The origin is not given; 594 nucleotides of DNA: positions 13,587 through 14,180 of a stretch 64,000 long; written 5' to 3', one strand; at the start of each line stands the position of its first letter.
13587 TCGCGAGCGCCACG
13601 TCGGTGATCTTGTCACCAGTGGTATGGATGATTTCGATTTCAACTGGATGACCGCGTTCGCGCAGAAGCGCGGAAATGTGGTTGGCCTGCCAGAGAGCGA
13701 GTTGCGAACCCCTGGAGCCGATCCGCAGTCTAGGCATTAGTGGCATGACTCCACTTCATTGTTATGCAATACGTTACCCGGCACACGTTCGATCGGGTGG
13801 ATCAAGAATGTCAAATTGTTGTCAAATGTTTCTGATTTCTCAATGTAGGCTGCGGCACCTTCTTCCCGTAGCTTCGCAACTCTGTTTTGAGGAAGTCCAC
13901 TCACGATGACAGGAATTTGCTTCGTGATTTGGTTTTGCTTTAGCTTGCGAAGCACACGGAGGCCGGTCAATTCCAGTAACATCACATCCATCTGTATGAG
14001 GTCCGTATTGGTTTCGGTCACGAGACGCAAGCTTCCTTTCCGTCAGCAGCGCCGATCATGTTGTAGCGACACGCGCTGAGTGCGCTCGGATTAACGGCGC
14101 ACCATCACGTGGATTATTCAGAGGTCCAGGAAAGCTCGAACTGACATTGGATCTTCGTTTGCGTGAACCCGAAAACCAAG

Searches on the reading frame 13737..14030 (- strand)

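Call 53: search_protein_families(library=pfam, proteins=[window:13737-14030:-], max_evalue=0.0001)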
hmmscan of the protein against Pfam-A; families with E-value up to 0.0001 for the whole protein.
window:13737-14030:- (97 aa): 1 family
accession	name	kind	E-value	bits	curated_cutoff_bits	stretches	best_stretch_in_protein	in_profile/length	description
PF00072.30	Response_reg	-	3e-07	31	30.2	1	2-70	36-104/111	Response regulator receiver domain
